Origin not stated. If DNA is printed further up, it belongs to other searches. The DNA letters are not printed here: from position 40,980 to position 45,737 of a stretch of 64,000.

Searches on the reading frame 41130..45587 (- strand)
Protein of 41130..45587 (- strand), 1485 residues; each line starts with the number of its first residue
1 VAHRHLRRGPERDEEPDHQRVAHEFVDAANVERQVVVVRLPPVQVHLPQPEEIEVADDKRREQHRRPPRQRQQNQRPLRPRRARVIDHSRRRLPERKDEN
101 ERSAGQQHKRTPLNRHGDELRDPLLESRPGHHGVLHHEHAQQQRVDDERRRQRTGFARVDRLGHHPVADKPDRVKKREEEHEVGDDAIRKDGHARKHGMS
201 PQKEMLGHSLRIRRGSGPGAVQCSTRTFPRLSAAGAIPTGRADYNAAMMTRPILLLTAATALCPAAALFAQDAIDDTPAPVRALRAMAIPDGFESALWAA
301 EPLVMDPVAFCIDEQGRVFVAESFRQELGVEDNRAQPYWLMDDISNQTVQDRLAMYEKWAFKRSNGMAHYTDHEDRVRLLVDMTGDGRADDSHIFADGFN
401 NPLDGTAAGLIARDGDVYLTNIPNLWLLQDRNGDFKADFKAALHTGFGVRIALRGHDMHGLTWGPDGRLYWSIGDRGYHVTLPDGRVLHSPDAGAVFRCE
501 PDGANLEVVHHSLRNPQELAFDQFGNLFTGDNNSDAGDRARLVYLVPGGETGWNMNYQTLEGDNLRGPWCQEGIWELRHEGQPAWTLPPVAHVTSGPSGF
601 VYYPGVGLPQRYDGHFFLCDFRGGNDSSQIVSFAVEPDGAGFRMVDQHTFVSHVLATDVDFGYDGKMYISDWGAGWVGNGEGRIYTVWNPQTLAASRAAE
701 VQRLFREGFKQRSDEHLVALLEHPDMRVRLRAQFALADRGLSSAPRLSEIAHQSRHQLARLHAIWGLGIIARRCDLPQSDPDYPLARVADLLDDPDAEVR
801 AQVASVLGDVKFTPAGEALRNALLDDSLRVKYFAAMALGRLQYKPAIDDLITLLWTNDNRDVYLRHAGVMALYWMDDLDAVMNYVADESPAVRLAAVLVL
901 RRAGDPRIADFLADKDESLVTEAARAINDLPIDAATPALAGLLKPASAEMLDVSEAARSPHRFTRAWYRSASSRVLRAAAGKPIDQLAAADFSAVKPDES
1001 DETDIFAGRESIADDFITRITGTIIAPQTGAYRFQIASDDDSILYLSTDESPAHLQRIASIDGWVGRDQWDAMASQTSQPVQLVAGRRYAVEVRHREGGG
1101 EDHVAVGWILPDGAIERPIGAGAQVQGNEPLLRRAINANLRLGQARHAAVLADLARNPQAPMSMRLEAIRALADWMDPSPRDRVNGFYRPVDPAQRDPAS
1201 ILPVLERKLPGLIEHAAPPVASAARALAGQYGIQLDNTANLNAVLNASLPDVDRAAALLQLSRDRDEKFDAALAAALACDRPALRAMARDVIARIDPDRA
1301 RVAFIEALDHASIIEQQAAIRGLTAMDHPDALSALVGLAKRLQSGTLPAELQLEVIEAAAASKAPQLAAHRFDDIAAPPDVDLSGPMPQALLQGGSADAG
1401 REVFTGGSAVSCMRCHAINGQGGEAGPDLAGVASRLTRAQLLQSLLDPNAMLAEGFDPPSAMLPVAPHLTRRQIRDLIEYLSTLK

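Call 25: search_protein_families(library=pfam, proteins=[window:41130-45587:-], max_evalue=0.001)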
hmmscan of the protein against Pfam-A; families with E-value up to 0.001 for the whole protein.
window:41130-45587:- (1485 aa): 7 families
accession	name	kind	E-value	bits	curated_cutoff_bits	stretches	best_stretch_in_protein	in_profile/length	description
PF23500.1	DUF7133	-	1e-38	134.1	27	1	280-672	2-347/385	Domain of unknown function (DUF7133)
PF13646.12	HEAT_2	-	3.3e-22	79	27.7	2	789-862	5-79/88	HEAT repeats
PF07691.17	PA14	-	3e-13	50.3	24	1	1010-1116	40-141/147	PA14 domain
PF00034.26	Cytochrom_C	-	5.9e-10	40.8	21.3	1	1398-1485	2-90/90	Cytochrome c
PF02985.28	HEAT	-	5.5e-07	29.7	23.5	0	789-809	6-26/31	HEAT repeat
PF07995.17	GSDH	-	2.6e-05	24.1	25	1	455-669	113-321/332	Glucose / Sorbosone dehydrogenase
PF13442.11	Cytochrome_CBB3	-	8.1e-05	23.3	27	1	1397-1481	3-68/68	Cytochrome C oxidase, cbb3-type, subunit III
